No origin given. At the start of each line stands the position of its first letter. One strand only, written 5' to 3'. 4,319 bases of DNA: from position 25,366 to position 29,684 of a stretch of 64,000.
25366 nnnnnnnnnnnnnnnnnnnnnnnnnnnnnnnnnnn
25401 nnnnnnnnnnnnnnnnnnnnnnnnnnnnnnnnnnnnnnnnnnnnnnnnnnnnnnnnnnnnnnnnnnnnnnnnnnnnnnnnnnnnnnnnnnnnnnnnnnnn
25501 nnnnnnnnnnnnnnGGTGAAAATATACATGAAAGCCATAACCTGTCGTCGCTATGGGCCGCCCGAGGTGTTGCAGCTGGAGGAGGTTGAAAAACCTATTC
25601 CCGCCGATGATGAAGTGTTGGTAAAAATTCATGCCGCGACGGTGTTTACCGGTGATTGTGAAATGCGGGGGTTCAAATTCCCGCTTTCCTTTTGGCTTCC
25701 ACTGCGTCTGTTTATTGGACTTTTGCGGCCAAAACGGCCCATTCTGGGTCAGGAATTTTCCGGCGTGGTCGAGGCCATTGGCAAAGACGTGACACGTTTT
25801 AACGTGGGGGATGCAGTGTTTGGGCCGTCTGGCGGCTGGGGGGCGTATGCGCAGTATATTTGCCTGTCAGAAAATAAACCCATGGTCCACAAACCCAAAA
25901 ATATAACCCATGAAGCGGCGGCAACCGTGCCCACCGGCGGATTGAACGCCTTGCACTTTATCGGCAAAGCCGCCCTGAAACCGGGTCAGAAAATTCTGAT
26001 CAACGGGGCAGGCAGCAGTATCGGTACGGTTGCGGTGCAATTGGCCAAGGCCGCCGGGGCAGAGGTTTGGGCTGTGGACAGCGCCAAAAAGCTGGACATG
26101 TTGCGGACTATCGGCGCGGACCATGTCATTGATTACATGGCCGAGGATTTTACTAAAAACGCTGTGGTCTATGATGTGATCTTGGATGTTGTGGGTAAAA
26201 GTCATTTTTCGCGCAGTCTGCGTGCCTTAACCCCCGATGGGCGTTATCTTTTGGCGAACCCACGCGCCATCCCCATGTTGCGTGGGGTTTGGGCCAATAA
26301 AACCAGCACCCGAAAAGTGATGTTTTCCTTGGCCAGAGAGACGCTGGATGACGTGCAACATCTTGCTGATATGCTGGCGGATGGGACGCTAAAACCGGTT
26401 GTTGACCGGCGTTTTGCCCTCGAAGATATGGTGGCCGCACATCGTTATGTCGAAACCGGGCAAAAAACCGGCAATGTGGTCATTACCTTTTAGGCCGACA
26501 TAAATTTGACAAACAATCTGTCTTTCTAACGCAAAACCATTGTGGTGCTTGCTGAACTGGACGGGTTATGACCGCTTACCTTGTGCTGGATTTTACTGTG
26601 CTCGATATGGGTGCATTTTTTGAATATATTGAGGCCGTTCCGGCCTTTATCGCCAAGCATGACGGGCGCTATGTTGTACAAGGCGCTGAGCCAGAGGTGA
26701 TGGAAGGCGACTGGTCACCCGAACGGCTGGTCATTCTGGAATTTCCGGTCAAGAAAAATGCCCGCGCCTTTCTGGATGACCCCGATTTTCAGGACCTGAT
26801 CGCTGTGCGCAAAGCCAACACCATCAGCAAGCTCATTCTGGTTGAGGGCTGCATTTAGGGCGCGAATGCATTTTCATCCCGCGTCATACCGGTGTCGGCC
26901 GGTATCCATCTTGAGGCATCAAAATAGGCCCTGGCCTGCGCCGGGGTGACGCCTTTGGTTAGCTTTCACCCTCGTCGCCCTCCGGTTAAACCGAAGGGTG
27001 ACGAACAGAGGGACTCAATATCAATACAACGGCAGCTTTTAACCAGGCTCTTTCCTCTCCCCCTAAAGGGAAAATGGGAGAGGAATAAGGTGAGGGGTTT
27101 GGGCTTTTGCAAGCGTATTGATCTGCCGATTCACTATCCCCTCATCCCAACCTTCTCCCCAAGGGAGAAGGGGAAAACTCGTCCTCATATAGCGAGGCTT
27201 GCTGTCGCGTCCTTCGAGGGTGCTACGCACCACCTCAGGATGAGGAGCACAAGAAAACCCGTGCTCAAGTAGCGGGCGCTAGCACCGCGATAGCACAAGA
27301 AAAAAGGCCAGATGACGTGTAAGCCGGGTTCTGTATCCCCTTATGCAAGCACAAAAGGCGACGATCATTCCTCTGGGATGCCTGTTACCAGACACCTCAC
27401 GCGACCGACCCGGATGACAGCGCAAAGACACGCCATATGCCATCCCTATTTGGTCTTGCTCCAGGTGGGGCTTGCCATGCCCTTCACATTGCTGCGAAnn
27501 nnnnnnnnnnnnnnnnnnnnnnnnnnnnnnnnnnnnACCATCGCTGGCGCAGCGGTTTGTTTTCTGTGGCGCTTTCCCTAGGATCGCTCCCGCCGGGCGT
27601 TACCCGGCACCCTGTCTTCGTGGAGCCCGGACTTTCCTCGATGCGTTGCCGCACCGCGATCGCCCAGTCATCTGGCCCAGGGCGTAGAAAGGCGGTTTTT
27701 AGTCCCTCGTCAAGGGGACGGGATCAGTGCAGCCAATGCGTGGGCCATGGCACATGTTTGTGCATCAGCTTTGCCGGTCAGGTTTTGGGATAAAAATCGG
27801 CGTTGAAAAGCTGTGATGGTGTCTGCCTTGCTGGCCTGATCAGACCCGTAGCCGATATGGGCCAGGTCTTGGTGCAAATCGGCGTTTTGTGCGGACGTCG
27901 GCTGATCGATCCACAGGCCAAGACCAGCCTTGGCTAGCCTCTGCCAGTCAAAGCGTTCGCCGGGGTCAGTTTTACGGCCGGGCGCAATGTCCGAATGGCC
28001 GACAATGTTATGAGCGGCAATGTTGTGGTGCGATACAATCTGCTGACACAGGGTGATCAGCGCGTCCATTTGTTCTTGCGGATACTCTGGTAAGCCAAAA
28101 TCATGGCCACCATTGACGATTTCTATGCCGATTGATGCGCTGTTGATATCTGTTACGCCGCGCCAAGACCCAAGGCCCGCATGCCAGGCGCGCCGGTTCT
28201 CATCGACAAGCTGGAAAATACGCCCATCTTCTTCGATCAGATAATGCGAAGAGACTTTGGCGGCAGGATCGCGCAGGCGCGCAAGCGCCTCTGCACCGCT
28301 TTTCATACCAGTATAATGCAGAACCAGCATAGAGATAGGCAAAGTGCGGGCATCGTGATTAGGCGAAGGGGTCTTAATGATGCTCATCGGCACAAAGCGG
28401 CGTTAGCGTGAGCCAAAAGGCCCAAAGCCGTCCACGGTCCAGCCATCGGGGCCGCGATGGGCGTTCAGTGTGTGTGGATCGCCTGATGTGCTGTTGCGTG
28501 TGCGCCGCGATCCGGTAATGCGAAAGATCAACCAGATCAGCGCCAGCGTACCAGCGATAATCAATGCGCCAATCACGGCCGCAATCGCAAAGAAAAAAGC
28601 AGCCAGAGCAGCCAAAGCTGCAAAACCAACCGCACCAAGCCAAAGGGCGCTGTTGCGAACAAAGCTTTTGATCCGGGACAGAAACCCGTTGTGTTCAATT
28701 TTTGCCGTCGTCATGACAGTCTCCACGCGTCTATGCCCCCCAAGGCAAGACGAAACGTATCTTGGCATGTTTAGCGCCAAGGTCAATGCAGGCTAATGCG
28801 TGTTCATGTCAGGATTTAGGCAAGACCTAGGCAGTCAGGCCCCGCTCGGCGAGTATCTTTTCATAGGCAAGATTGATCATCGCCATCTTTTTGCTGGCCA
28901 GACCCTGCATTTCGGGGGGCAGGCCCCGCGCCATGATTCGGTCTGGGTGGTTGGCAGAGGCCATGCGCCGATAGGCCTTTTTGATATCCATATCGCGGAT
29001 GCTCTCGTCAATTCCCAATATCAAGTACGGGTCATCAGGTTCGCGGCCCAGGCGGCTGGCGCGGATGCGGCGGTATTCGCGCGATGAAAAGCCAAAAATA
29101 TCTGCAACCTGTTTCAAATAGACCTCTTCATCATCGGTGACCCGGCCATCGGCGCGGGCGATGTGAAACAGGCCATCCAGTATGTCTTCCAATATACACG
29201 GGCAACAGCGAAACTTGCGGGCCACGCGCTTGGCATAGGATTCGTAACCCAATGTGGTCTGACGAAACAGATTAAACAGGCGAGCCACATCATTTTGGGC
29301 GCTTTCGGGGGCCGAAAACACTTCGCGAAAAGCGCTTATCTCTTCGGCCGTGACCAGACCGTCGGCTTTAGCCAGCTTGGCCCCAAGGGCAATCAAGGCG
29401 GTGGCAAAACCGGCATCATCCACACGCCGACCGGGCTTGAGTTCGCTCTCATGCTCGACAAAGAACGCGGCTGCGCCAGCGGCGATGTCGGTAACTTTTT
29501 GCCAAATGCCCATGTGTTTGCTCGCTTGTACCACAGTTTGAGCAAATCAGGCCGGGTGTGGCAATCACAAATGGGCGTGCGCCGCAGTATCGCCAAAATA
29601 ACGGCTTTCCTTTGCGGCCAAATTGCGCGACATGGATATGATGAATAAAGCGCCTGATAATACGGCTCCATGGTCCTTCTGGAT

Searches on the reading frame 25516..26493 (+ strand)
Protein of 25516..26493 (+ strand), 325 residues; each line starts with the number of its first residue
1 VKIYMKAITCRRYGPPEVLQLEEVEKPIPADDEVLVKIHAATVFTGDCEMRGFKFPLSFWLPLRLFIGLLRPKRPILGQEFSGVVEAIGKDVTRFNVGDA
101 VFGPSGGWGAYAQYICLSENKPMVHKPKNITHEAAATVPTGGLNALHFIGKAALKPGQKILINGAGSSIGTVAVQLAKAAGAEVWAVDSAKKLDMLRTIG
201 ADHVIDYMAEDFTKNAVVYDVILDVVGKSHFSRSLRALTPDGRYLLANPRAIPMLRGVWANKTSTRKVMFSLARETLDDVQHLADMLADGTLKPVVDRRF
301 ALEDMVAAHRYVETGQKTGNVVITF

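Call 8: search_protein_families(library=pfam, proteins=[window:25516-26493:+], max_evalue=0.00001)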
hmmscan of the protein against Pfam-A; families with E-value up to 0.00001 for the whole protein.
window:25516-26493:+ (325 aa): 3 families
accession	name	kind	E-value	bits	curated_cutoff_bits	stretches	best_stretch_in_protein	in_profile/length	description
PF13602.12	ADH_zinc_N_2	-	3.2e-28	99.7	27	1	199-323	1-134/134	Zinc-binding dehydrogenase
PF00107.32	ADH_zinc_N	-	4.2e-16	59.5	31.8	1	169-245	2-86/129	Zinc-binding dehydrogenase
PF08240.17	ADH_N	-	2.1e-12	47.6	23.5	1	31-126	2-102/104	Alcohol dehydrogenase GroES-like domain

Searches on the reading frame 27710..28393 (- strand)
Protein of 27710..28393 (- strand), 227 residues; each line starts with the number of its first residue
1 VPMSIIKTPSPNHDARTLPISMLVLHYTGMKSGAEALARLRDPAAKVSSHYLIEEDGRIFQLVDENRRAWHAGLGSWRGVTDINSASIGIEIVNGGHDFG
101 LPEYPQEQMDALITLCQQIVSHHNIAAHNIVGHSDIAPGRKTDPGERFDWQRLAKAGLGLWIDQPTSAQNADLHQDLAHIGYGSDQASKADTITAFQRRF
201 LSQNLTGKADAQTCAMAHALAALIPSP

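Call 67: search_protein_families(library=pfam, proteins=[window:27710-28393:-], max_evalue=0.00001)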
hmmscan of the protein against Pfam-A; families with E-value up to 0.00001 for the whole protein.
window:27710-28393:- (227 aa): 1 family
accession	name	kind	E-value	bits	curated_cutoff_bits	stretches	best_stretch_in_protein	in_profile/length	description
PF01510.30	Amidase_2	-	8e-39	133.4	26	1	18-146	3-131/131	N-acetylmuramoyl-L-alanine amidase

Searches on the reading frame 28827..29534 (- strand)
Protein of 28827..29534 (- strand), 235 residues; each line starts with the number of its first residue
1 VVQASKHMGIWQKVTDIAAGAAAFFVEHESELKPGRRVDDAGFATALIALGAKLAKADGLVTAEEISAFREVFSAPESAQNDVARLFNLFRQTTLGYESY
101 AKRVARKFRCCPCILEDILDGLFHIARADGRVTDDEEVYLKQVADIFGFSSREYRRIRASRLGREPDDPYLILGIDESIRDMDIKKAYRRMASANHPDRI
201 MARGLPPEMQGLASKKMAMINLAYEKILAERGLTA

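Call 67: search_protein_families(library=pfam, proteins=[window:28827-29534:-], max_evalue=0.00001)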
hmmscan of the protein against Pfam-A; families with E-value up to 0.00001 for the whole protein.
window:28827-29534:- (235 aa): 2 families
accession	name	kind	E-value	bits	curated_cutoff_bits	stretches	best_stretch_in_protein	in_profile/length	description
PF05099.18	TerB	-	2.8e-26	92.5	24.4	1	45-159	2-118/118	Tellurite resistance protein TerB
PF00226.36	DnaJ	-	1e-08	35.6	27.8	1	168-225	1-51/63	DnaJ domain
